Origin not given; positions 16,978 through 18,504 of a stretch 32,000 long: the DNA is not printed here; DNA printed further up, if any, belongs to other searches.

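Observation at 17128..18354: Small subunit has CxxN instead of the proximal-cluster CxxC, a long Pro/Thr tether and a TM anchor, with no electron-transfer partner encoded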

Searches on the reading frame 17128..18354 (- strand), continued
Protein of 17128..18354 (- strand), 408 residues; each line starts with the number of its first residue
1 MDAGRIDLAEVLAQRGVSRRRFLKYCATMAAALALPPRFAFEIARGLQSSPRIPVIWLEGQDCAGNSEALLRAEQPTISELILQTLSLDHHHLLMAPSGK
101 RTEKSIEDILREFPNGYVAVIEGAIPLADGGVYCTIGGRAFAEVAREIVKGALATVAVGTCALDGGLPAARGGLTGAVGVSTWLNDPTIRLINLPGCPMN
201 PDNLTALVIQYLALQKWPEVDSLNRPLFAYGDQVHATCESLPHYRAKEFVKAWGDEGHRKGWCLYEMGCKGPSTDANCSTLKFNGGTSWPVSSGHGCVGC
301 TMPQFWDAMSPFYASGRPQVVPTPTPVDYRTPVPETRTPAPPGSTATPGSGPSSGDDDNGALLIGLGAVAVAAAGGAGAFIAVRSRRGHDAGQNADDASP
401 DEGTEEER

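Call 37: find_related_loci(query=A1, collection=genome_contigs, flank=10000)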
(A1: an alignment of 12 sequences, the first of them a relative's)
Query A1 (408 aa) in genome_contigs; peptide patterns used: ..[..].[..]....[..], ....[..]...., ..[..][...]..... (x = any residue, [..] = any of these).
600 stretches matched a pattern (row limit reached: there are more); 595 encode a relative of the query (tblastn E <= 1e-3); the best 80 are kept; 80 distinct loci.
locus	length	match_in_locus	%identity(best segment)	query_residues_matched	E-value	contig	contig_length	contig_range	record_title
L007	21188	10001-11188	60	3-407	5e-157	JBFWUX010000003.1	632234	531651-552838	MAG: Dehalococcoidia bacterium isolate CA_2019_TPBF_80 NODE_86_length_632234_cov_18.794138_TPBF, whole genome shotgun se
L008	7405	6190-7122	59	1-313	9e-131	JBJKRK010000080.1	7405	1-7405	MAG: Candidatus Limnocylindrales bacterium isolate Bin_57 S1Ck127_356531_flag_1_multi_10.0000_len_7405, whole genome sho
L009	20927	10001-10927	58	11-326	2e-127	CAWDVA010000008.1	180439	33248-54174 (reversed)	MAG: uncultured Chloroflexia bacterium isolate MFD05684.bin.1.348 genome assembly, contig: contig_45500, whole genome sh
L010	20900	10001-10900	60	12-313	2e-128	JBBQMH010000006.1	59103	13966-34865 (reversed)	MAG: Candidatus Limnocylindrales bacterium isolate Co_metawrap_434 Cmw_434_k141_253039_length_59103_cov_20.9986, whole g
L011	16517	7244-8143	55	12-313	3e-116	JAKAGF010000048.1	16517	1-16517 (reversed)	MAG: Nitrospirae bacterium isolate WY2.bin147 NODE_5018_length_16517_cov_3.059854, whole genome shotgun sequence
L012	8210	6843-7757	53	8-314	2e-115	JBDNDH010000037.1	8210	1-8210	MAG: Thermodesulfovibrionales bacterium isolate RM_bin6_OCT21 C37, whole genome shotgun sequence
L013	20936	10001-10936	53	1-313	5e-115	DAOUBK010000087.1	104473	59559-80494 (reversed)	MAG TPA_asm: Roseiflexus sp. isolate H69_722 k75_149026, whole genome shotgun sequence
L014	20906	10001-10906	55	10-313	5e-115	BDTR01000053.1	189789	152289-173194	Bacterium BMS3Bbin08 DNA, contig: NODE_3, whole genome shotgun sequence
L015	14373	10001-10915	53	8-314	3e-114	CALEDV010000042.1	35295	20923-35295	MAG: uncultured bacterium isolate N1_Bin_METABAT__160_1 genome assembly, contig: c_000000391124, whole genome shotgun se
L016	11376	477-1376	53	12-313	9e-114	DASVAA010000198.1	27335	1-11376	MAG TPA_asm: Ktedonobacterales bacterium isolate SMAG_U1939 k141_1213474, whole genome shotgun sequence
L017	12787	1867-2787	52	6-313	2e-112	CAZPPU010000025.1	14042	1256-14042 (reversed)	MAG TPA_asm: uncultured Nitrospirota bacterium isolate binchicken_co232_45 genome assembly, contig: NODE_8524_length_140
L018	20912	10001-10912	53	8-313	2e-112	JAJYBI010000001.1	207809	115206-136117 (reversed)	MAG: Deltaproteobacteria bacterium isolate BP8.bin75 NODE_63_length_207809_cov_2.348321, whole genome shotgun sequence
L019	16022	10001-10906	53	10-313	2e-111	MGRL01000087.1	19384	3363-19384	MAG: Deltaproteobacteria bacterium RIFCSPHIGHO2_02_FULL_43_33 rifcsphigho2_02_scaffold_4831, whole genome shotgun sequen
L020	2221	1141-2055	53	7-313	2e-117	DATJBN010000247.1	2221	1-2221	MAG TPA_asm: Syntrophales bacterium isolate SMAG_U15355 k141_2332540, whole genome shotgun sequence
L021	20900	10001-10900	52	12-313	1e-110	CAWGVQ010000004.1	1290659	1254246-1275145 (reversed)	MAG: uncultured Chloroflexia bacterium isolate MFD02579.bin.2.68 genome assembly, contig: contig_12326, whole genome sho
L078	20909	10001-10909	50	1-307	2e-96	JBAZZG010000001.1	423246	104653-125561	MAG: Bellilinea sp. isolate SO_2017_GW3_10 scaffold_28_c1_OW296A_2017, whole genome shotgun sequence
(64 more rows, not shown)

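Call 51: find_encoding_contigs(protein=P0020, flank=10000, max_places=1)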
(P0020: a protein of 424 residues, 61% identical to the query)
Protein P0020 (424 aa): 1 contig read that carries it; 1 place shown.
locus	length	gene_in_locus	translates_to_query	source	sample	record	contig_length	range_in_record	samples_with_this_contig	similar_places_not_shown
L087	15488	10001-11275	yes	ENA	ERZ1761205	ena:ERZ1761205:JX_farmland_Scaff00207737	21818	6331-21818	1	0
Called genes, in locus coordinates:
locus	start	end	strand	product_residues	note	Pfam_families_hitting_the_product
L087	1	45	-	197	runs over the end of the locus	-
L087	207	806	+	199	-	PF00903:Glyoxalase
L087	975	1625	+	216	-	PF01872:RibD_C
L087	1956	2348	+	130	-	PF03625:DUF302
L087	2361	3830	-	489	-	PF00496:SBP_bac_5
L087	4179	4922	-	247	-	PF01925:TauE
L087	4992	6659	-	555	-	PF00496:SBP_bac_5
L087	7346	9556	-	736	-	PF03176:MMPL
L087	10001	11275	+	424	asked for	PF01058:Oxidored_q6, PF14720:NiFe_hyd_SSU_C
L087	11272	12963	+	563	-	PF27537:HoxH (weak), PF00374:NiFeSe_Hases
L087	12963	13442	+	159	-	PF01750:HycI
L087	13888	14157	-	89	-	PF02583:Trns_repr_metal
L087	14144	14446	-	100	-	-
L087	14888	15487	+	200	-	?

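Call 52: find_encoding_contigs(protein=P0002, flank=10000, max_places=1)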
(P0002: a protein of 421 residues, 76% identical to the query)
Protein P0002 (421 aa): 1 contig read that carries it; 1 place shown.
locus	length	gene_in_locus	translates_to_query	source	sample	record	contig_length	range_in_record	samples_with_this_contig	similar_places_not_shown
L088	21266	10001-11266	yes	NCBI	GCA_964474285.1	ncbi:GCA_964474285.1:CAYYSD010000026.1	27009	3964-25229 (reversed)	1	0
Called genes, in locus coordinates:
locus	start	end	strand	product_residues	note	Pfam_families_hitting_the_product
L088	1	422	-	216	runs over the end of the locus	PF00625:Guanylate_kin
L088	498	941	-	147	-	PF05163:DinB (weak), PF04978:MST, PF11716:MDMPI_N (weak), PF12867:DinB_2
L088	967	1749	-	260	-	PF01135:PCMT, PF13489:Methyltransf_23, PF01209:Ubie_methyltran, PF01728:FtsJ (weak), PF13649:Methyltransf_25, PF13847:Methyltransf_31, PF08241:Methyltransf_11, PF08242:Methyltransf_12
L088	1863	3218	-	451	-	PF00753:Lactamase_B, PF00581:Rhodanese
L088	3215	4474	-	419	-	PF07690:MFS_1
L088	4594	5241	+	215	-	PF12840:HTH_20 (weak), PF25212:HVO_A0114, PF01022:HTH_5, PF00581:Rhodanese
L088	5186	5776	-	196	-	-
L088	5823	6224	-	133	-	PF03625:DUF302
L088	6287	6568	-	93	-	-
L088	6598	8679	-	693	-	PF03176:MMPL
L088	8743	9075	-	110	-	PF12840:HTH_20, PF01022:HTH_5, PF01047:MarR, PF12802:MarR_2, PF13412:HTH_24, PF25212:HVO_A0114 (weak), PF01978:TrmB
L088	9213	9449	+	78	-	-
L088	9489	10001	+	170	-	-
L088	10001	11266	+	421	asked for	PF01058:Oxidored_q6, PF14720:NiFe_hyd_SSU_C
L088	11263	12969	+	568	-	PF27537:HoxH, PF00374:NiFeSe_Hases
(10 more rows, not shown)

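Call 53: find_encoding_contigs(protein=P0008, flank=10000, max_places=1)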
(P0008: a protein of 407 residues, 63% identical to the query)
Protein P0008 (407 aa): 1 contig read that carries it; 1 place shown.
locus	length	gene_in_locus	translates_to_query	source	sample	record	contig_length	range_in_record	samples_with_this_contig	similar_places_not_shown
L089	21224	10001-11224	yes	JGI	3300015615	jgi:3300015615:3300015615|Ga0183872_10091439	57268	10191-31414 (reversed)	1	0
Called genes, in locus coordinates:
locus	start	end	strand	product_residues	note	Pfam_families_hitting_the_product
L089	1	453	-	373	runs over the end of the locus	PF01259:SAICAR_synt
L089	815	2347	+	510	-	PF01266:DAO (weak), PF01593:Amino_oxidase, PF13450:NAD_binding_8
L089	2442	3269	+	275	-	PF00196:GerE, PF08281:Sigma70_r4_2 (weak), PF19135:DUF5818 (weak)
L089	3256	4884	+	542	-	PF08811:DUF1800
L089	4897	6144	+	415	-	PF07394:DUF1501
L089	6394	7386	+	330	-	PF01636:APH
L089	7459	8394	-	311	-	-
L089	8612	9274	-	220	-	-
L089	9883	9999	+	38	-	-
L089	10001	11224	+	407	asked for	PF01058:Oxidored_q6, PF14720:NiFe_hyd_SSU_C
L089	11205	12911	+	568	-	PF27537:HoxH (weak), PF00374:NiFeSe_Hases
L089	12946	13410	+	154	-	PF01750:HycI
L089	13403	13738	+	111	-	PF01155:HypA (weak)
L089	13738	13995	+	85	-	PF01455:HupF_HypC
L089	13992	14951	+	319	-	PF00892:EamA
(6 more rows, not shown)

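Call 85: search_protein_families(library=pfam, proteins=[L078:11161-12069:+, L078:12023-13219:+], max_evalue=0.01)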
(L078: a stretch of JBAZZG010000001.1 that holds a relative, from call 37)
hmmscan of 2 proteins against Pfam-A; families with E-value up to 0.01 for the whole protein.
L078:11161-12069:+ (302 aa): 13 families
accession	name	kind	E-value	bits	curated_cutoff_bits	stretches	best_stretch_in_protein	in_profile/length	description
PF13247.11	Fer4_11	-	1.3e-22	80.3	26.2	1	99-193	5-99/100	4Fe-4S dicluster domain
PF12838.12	Fer4_7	-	3.3e-13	50.3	27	2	103-149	1-51/52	4Fe-4S dicluster domain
PF13187.11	Fer4_9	-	6.9e-13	48.8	27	2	135-188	1-51/52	4Fe-4S dicluster domain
PF00037.32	Fer4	-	2.7e-11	43.2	21.1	1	130-149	2-21/24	4Fe-4S binding domain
PF13237.11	Fer4_10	-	9.5e-11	41.9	25.5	2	129-185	2-53/53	4Fe-4S dicluster domain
PF12797.12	Fer4_2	-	1.8e-10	40.5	24.5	2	128-148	2-22/22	4Fe-4S binding domain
PF12837.12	Fer4_6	-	8.4e-08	32.2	25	2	134-150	7-23/24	4Fe-4S binding domain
PF14697.11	Fer4_21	-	1.1e-06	29.1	35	1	101-148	5-53/59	4Fe-4S dicluster domain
PF12798.12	Fer4_3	-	4.5e-05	24.4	27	0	136-148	1-13/15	4Fe-4S binding domain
PF13183.11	Fer4_8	-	6.1e-05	23.9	27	0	47-119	4-67/68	4Fe-4S dicluster domain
PF10518.14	TAT_signal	-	0.00016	21.9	22.7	1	3-22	2-21/21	TAT (twin-arginine translocation) pathway signal sequence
PF13484.11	Fer4_16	-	0.00017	22.7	30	0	135-148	52-65/66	4Fe-4S double cluster binding domain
PF25160.1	LdpA_Fe-S-bd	-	0.00019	21.6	27.6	1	106-149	4-41/49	LdpA Fe-S cluster-binding domain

L078:12023-13219:+ (398 aa): 1 family
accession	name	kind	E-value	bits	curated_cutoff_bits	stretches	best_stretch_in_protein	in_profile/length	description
PF03916.19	NrfD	-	4.9e-16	59.7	25.8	1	62-343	4-301/313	Polysulphide reductase, NrfD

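Call 86: predict_structure(alignment_id=A3)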
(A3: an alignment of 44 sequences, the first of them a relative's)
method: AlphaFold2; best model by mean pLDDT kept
length: 408 residues; sequences in the alignment: 44
mean_pLDDT: 74.5   pTM: 0.69
mean pLDDT of the five models: 74.5, 69.7, 67.2, 66.2, 65.8
residues with pLDDT >= 90: 111; 70-90: 146; 50-70: 90; < 50: 61
segments of 3 or more residues with pLDDT < 50: 311-322, 326-333, 348-367, 393-400, 405-408
pLDDT, mean of each block of 10 residues (from residue 1): 71 91 91 88 91 90 77 73 77 65 89 92 92 87 94 94 87 87 94 87 89 93 88 64 86 82 74 64 62 55 67 43 49 51 53 40 47 63 70 47 45
secondary structure, 60 per line:
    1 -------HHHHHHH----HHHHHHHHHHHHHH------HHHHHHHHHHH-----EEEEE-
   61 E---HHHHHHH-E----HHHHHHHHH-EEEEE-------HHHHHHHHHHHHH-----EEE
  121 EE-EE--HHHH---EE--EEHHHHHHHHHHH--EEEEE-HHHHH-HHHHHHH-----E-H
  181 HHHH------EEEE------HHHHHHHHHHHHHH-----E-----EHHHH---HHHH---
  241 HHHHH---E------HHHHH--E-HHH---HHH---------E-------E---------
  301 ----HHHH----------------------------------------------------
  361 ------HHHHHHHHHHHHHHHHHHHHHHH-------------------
elements in order: H8-14 H19-32 H39-49 E55-59 H65-71 H78-86 E88-92 H100-112 E118-122 H128-131 H141-151 E154-158 H160-164 H166-172 H180-184 E191-194 H201-214 H227-230 H234-237 H241-245 H256-260 H305-308 H367-389

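Call 87: search_solved_structures(query=P0136, max_evalue=1e-40, show_alignments=1)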
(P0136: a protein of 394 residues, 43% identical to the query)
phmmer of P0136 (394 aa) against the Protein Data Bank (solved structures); distinct sequences matched with E-value up to 1e-40: 40.
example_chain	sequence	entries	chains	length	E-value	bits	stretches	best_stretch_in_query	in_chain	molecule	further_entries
3myr_A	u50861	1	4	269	1.3e-122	413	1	50-316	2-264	Hydrogenase (NiFe) small subunit HydA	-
1h2a_S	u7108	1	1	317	5.1e-90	305.7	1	10-310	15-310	HYDROGENASE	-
4c3o_B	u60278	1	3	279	1.2e-83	284.7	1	48-315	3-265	HYDROGENASE-1 SMALL SUBUNIT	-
6g94_S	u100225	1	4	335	1.2e-81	278.1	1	49-318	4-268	Hydrogenase-1 small chain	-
8pou_S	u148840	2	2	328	1.4e-81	277.8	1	50-318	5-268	Uptake hydrogenase small subunit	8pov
3ayx_B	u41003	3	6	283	1.5e-81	277.8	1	43-315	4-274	Membrane-bound hydrogenase small subunit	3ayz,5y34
9eqi_S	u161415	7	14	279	1.7e-80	274.3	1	49-317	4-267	Hydrogenase-1 small chain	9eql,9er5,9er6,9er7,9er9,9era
6fpi_S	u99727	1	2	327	2.1e-80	274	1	49-318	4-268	Hydrogenase-1 small chain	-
3uqy_S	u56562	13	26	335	2.2e-80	273.9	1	49-318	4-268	Hydrogenase-1 small chain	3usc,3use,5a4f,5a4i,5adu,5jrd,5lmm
8pow_S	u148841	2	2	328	2.6e-80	273.7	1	50-318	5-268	Uptake hydrogenase small subunit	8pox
8poy_S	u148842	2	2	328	2.6e-80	273.7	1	50-318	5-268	Uptake hydrogenase small subunit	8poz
1h2r_S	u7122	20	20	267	3.3e-80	273.4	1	49-310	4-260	PROTEIN (PERIPLASMIC [NIFE] HYDROGENASE SMALL SUBUNIT) | Periplasmic [NiFe] hydrogenase small subunit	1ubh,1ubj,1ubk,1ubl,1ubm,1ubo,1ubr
8w6x_S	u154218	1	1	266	4.6e-80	272.9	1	50-310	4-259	Periplasmic [NiFe] hydrogenase small subunit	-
5a4m_S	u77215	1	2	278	4.6e-80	272.9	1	49-315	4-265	HYDROGENASE-1 SMALL CHAIN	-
6rp2_S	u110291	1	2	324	4.7e-80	272.9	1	52-318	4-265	Hydrogenase-1 small chain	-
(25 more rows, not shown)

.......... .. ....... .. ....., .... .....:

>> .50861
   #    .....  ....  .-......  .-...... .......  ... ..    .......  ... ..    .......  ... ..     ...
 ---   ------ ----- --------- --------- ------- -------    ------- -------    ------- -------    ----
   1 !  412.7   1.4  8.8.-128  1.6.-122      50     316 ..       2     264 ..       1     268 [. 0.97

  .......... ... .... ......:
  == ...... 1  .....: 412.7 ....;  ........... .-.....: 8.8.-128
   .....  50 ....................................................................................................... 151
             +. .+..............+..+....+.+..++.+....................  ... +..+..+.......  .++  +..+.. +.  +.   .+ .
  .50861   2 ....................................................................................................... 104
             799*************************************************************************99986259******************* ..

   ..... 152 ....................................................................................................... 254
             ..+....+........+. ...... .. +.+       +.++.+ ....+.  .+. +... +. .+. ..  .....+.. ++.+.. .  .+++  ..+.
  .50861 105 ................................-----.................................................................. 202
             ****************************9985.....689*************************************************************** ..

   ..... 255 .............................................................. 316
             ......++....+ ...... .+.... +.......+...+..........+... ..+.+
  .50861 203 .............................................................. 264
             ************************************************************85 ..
